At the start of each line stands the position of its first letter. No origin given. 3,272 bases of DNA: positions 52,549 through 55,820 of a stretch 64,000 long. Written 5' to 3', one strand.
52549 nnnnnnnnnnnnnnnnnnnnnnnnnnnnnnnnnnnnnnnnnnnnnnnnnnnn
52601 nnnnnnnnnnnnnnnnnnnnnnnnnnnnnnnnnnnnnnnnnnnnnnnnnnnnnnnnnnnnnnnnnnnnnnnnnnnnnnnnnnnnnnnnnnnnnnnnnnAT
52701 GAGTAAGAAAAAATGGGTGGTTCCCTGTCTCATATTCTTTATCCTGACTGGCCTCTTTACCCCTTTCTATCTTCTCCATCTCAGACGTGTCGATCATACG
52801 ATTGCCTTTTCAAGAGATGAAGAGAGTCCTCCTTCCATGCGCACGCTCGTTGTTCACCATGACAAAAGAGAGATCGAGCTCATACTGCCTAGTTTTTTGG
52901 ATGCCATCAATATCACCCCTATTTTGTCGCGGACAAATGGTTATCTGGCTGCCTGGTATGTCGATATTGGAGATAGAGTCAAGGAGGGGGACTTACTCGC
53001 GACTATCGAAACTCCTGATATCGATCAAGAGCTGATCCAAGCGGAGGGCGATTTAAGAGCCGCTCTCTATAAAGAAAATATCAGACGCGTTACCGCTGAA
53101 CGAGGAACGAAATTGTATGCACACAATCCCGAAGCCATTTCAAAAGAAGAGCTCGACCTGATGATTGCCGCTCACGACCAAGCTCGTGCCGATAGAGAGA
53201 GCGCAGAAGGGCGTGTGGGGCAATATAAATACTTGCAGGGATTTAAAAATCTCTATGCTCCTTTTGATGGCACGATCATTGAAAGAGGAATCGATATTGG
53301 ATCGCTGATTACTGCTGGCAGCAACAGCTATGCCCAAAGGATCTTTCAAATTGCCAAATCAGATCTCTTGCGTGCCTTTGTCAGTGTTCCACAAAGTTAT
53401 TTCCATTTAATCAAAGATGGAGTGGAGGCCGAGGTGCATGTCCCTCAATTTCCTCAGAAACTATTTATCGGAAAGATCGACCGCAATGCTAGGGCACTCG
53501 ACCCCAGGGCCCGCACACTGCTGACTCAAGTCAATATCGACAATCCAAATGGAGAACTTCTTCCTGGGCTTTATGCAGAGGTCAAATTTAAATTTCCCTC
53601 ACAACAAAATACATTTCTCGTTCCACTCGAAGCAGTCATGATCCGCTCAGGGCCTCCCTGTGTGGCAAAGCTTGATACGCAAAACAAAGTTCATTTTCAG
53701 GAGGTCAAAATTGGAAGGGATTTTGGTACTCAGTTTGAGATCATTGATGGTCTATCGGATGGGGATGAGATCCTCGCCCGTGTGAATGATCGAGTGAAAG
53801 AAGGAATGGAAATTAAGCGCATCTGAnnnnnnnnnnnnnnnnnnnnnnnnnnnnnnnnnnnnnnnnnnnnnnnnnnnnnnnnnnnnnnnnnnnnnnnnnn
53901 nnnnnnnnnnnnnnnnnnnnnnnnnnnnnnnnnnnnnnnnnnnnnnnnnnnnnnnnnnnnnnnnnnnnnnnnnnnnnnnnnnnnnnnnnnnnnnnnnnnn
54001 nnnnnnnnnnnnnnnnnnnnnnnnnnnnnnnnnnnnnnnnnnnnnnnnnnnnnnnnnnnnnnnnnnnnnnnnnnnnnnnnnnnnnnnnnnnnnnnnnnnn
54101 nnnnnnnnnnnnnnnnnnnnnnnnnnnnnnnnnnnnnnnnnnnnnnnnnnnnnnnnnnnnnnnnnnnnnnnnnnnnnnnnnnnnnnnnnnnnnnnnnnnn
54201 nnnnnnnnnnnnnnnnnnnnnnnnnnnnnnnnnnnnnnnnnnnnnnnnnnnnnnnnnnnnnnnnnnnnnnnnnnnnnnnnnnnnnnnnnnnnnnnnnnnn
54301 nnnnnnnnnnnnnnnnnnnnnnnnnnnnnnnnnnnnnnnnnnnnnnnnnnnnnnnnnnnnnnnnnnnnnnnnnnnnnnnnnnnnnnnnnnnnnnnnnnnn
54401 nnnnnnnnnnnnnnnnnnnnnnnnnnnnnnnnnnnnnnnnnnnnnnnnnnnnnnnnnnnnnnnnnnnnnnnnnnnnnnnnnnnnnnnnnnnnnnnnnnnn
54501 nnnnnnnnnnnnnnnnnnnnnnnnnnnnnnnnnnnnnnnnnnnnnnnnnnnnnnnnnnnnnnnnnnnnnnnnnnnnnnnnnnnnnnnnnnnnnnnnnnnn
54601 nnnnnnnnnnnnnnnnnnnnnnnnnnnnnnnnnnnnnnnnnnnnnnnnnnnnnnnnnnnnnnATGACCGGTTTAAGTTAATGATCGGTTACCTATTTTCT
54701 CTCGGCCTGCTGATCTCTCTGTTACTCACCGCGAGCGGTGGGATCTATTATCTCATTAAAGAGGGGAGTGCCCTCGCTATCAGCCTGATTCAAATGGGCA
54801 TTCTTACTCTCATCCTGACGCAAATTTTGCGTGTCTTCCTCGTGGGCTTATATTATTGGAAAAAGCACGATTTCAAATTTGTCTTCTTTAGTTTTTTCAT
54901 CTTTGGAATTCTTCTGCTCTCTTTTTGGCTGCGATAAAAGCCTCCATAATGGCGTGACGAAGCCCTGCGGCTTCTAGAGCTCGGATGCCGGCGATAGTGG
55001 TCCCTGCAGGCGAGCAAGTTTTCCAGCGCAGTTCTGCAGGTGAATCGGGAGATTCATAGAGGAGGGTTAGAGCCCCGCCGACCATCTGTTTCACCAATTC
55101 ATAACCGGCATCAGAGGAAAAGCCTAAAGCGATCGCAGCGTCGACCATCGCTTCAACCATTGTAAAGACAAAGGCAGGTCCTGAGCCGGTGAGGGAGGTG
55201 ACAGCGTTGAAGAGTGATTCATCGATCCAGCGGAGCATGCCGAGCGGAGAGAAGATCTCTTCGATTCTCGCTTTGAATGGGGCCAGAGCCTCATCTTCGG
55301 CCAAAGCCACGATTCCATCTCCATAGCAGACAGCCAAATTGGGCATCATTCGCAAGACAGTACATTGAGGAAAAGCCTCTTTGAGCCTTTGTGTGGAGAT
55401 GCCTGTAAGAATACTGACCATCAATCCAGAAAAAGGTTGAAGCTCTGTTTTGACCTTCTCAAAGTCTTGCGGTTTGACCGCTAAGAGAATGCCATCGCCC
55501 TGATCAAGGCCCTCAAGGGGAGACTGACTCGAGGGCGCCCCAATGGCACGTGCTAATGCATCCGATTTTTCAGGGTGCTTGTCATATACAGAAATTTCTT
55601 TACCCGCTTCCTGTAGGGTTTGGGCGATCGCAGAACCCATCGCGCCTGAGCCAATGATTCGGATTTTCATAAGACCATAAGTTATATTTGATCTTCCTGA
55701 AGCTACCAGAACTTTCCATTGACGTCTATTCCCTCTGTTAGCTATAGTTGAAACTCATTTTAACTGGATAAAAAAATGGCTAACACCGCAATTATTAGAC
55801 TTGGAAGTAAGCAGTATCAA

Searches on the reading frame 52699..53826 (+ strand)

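Call 32: search_protein_families(library=pfam, proteins=[window:52699-53826:+], max_evalue=0.01)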
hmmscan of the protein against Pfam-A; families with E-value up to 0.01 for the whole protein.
window:52699-53826:+ (375 aa): 4 families
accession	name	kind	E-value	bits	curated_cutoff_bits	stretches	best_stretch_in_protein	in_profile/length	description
PF16576.10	HlyD_D23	-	1.9e-21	76.8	30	1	71-293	18-214/214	Barrel-sandwich domain of CusB or HlyD membrane-fusion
PF13437.12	HlyD_3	-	1.1e-12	49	22.2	1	185-290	2-106/106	HlyD family secretion protein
PF13533.13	Biotin_lipoyl_2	-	7.8e-07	29.2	29.8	1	75-104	3-32/32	Biotin-lipoyl like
PF00364.28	Biotin_lipoyl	-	0.003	17.8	22.1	0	80-105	14-38/73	Biotin-requiring enzyme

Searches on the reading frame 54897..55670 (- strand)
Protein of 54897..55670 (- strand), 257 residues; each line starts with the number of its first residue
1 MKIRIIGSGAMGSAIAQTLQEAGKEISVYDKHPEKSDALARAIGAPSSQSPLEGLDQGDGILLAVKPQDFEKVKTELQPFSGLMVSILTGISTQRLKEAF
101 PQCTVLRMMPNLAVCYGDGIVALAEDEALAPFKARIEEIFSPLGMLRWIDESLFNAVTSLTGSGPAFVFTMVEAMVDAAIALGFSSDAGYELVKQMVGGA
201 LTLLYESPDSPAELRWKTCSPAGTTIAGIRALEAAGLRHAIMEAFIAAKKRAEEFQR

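Call 32: search_protein_families(library=pfam, proteins=[window:54897-55670:-], max_evalue=0.01)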
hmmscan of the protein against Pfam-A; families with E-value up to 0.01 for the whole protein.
window:54897-55670:- (257 aa): 16 families
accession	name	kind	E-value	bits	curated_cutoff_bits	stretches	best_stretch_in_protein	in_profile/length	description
PF14748.11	P5CR_dimer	-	1.4e-34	119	25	1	151-254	1-104/105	Pyrroline-5-carboxylate reductase dimerisation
PF03807.23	F420_oxidored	-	1.8e-14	54.5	21.6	1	2-87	1-91/94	NADP oxidoreductase coenzyme F420-dependent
PF03446.21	NAD_binding_2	-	2.8e-07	31.1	21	1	2-67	1-65/161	NAD binding domain of 6-phosphogluconate dehydrogenase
PF13450.12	NAD_binding_8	-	1.1e-05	26.1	21.9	1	5-33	1-29/68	NAD(P)-binding Rossmann-like domain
PF02558.23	ApbA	-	3.5e-05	23.9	22.2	1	3-42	1-39/150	Ketopantoate reductase PanE/ApbA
PF01210.29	NAD_Gly3P_dh_N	-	5.4e-05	23.7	23.1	1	2-40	1-39/158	NAD-dependent glycerol-3-phosphate dehydrogenase N-terminus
PF02737.24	3HCDH_N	-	6.5e-05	23.4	22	1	2-44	1-43/180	3-hydroxyacyl-CoA dehydrogenase, NAD binding domain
PF01488.26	Shikimate_DH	-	0.00079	20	24.3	1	2-54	14-68/138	Shikimate / quinate 5-dehydrogenase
PF02826.25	2-Hacid_dh_C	-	0.00087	19.1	25.1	1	2-45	38-80/178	D-isomer specific 2-hydroxyacid dehydrogenase, NAD binding domain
PF01266.30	DAO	-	0.0012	18.9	27.9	1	5-44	4-44/353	FAD dependent oxidoreductase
PF02254.24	TrkA_N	-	0.0017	19.1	23.8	1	5-41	3-39/116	TrkA-N domain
PF03720.21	UDPG_MGDP_dh_C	-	0.0025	18.6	30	1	14-74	21-81/103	UDP-glucose/GDP-mannose dehydrogenase family, UDP binding domain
PF03435.24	Sacchrp_dh_NADP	-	0.0026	18.5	25.1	1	4-92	2-80/129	Saccharopine dehydrogenase NADP binding domain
PF01494.25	FAD_binding_3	-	0.0039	16.9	22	1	3-44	4-44/349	FAD binding domain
PF02153.23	PDH_N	-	0.0053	16.7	26.5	1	15-79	1-67/154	Prephenate dehydrogenase, nucleotide-binding domain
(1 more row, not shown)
